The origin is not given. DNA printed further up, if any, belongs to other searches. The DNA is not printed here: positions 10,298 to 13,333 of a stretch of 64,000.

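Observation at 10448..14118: Two-gene module: 21x 19-aa helical-repeat protein ending in an HExxH (DUF4157-like) domain, plus a CHAT/caspase-like peptidase, carried between inverted IS3 copies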

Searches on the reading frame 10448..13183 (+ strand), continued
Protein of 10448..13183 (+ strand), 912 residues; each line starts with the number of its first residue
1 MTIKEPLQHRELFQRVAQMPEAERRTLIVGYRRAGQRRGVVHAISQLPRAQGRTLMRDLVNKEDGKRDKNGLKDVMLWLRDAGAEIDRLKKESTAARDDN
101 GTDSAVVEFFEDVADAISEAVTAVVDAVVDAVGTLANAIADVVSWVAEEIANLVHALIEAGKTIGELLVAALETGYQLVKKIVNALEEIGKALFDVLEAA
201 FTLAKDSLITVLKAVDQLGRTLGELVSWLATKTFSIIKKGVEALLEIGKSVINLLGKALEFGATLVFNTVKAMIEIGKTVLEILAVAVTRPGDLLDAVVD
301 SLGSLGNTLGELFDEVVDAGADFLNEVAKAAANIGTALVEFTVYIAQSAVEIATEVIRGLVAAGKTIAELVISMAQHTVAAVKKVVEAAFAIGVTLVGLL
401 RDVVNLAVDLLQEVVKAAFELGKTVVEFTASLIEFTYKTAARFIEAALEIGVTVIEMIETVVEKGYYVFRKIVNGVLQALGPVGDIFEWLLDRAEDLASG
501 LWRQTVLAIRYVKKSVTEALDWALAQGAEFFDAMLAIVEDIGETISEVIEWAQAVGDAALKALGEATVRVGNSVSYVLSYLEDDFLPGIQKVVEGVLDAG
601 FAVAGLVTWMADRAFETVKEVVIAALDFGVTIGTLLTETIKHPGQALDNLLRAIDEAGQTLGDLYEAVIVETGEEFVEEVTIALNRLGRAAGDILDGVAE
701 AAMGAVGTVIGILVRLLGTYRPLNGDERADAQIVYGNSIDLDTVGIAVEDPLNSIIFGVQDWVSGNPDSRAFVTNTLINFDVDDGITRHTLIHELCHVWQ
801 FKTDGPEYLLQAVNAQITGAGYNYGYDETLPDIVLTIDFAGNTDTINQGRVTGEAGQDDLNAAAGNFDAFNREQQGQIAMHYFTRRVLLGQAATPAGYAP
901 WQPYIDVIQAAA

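Call 71: search_protein_families(library=phrogs, proteins=[window:10448-13183:+, P0001, P0007], max_evalue=0.01)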
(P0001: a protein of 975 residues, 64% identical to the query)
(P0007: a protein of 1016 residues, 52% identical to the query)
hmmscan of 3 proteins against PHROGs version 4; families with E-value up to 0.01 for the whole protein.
window:10448-13183:+ (912 aa): 15 families
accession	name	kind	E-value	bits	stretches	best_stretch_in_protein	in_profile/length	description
phrog_1272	-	tail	1.9e-19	70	1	120-706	657-1071/1606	tail length tape measure protein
phrog_305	-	tail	5e-14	52.9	1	115-565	287-663/1001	tail length tape measure protein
phrog_5493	-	tail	1.4e-13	51.1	2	209-612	633-979/1102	tail length tape measure protein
phrog_1204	-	tail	2.1e-13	50.1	2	104-384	796-1061/1483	tail protein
phrog_1535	-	tail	4.9e-11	42.5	1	104-760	520-1030/1152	tail length tape measure protein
phrog_6090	-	tail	6.4e-11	41.6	1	104-495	670-997/1853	tail length tape measure protein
phrog_4372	-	tail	7.1e-11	41.3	2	118-337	1120-1333/1681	tail length tape measure protein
phrog_58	-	tail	1.1e-09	38.2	1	98-563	552-959/1544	tail length tape measure protein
phrog_4197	-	tail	7.7e-06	24.9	1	150-712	599-1135/1783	tail length tape measure protein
phrog_991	-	tail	2.5e-05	23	0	108-521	573-803/1966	tail length tape measure protein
phrog_7334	-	unknown function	0.00014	21.1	1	107-329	11-220/1078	-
phrog_1538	-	tail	0.00033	20.5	1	299-574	34-308/811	tail length tape measure protein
phrog_694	-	tail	0.00033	20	1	215-368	264-408/851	baseplate hub and tail lysozyme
phrog_167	-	tail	0.00064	18.5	0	92-280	521-714/1555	tail length tape measure protein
phrog_4070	-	tail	0.0041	16.2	0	124-425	75-379/989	tail length tape measure protein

P0001 (975 aa): 22 families
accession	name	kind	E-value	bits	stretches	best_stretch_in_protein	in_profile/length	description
phrog_1272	-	tail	7.7e-22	77.9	2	169-612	677-1073/1606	tail length tape measure protein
phrog_305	-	tail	7.1e-17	62.3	3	167-567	306-691/1001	tail length tape measure protein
phrog_5493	-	tail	6e-16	58.9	2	300-757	577-975/1102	tail length tape measure protein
phrog_1535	-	tail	5.2e-14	52.4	2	573-769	563-761/1152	tail length tape measure protein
phrog_4372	-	tail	1.9e-11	43.2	2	227-441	1136-1319/1681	tail length tape measure protein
phrog_1204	-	tail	2.4e-10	39.9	3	261-532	727-972/1483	tail protein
phrog_58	-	tail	4.2e-09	36.3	1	163-556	553-930/1544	tail length tape measure protein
phrog_167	-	tail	5.5e-09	35.3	1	117-688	504-935/1555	tail length tape measure protein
phrog_971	-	lysis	7.9e-09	35.7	1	127-607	381-763/1338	endolysin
phrog_6090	-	tail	8.5e-09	34.6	1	238-547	703-995/1853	tail length tape measure protein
phrog_5448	-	tail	1.9e-08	32.7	2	168-328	1582-1744/3103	tail length tape measure protein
phrog_7334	-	unknown function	7.1e-07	28.7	1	160-395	10-229/1078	-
phrog_4197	-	tail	6.1e-06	25.2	1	385-606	850-1074/1783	tail length tape measure protein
phrog_4070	-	tail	7.1e-06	25.4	1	123-419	108-399/989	tail length tape measure protein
phrog_991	-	tail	8e-06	24.7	0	169-437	580-826/1966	tail length tape measure protein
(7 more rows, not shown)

P0007 (1016 aa): 15 families
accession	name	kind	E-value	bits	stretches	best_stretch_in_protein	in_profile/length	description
phrog_305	-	tail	1.4e-24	87.8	4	308-655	311-639/1001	tail length tape measure protein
phrog_1272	-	tail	3.5e-20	72.4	2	211-611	681-1041/1606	tail length tape measure protein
phrog_58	-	tail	8e-18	65.2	2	171-586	567-940/1544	tail length tape measure protein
phrog_5493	-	tail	2.5e-16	60.2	1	221-586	553-902/1102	tail length tape measure protein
phrog_1535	-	tail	9.9e-15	54.7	2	195-518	671-1018/1152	tail length tape measure protein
phrog_1204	-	tail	3.2e-12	46.2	1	57-801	338-1003/1483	tail protein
phrog_5448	-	tail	2.4e-09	35.6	1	141-591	1511-1805/3103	tail length tape measure protein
phrog_7334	-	unknown function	4.5e-08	32.7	1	205-360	28-175/1078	-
phrog_4372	-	tail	7.7e-08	31.2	2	215-375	1147-1305/1681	tail length tape measure protein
phrog_4070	-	tail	6.7e-07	28.8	0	134-318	213-387/989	tail length tape measure protein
phrog_167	-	tail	1e-06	27.8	1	28-417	455-723/1555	tail length tape measure protein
phrog_17020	-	unknown function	1.7e-05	25.2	1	208-319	111-212/353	-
phrog_6090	-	tail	2.2e-05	23.3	1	220-651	737-1041/1853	tail length tape measure protein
phrog_23659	-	tail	0.00057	20.6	0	267-511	7-213/226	tail protein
phrog_1922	-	tail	0.0017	17.9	1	200-307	316-421/932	baseplate hub subunit and tail lysozyme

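Call 100: search_solved_structures(query=A6, max_evalue=1, show_alignments=1)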
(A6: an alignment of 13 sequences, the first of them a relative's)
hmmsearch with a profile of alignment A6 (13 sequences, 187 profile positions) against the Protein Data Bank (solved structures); distinct sequences matched with E-value up to 1: 44.
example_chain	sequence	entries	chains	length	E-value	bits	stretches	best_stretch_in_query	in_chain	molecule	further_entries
9s5h_C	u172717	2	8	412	2.1e-06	30.8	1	41-131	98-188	3-oxoacyl-(Acyl-carrier-protein) synthase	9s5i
1j3n_A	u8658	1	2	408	7.5e-06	29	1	30-147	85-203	3-oxoacyl-(acyl-carrier protein) synthase II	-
8pj0_A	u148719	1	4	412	3e-05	27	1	65-134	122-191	3-oxoacyl-[acyl-carrier-protein] synthase 2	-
8cn8_A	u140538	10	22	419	3.1e-05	27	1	65-134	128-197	3-oxoacyl-[acyl-carrier-protein] synthase 2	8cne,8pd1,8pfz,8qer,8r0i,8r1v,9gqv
7oc0_A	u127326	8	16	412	3.5e-05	26.8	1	65-134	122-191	3-oxoacyl-[acyl-carrier-protein] synthase 2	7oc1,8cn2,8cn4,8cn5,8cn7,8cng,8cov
8cou_A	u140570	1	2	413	3.5e-05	26.8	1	65-134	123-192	3-oxoacyl-[acyl-carrier-protein] synthase 2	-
4jb6_A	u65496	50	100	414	3.5e-05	26.8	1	65-134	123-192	3-oxoacyl-[acyl-carrier-protein] synthase 2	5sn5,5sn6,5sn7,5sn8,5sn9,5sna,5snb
8qm1_A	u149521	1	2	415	0.00014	24.9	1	65-132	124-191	3-oxoacyl-[acyl-carrier-protein] synthase 2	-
4b7v_A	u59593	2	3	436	0.00015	24.7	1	65-132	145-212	3-OXOACYL-[ACYL-CARRIER-PROTEIN] SYNTHASE 2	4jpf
8z5d_A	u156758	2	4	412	0.00058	22.8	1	66-135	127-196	3-oxoacyl-[acyl-carrier-protein] synthase 2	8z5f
8z5e_A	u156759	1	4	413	0.00059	22.8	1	66-135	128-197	3-oxoacyl-[acyl-carrier-protein] synthase 2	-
8z5c_A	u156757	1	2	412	0.00059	22.8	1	66-135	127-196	3-oxoacyl-[acyl-carrier-protein] synthase 2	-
3e60_A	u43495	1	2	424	0.0011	22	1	42-129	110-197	3-oxoacyl-[acyl-carrier-protein ] synthase II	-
4xox_A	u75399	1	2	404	0.0014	21.5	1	15-123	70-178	3-oxoacyl-ACP synthase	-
3u0f_A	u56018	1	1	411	0.0026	20.7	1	32-125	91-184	Beta-ketoacyl synthase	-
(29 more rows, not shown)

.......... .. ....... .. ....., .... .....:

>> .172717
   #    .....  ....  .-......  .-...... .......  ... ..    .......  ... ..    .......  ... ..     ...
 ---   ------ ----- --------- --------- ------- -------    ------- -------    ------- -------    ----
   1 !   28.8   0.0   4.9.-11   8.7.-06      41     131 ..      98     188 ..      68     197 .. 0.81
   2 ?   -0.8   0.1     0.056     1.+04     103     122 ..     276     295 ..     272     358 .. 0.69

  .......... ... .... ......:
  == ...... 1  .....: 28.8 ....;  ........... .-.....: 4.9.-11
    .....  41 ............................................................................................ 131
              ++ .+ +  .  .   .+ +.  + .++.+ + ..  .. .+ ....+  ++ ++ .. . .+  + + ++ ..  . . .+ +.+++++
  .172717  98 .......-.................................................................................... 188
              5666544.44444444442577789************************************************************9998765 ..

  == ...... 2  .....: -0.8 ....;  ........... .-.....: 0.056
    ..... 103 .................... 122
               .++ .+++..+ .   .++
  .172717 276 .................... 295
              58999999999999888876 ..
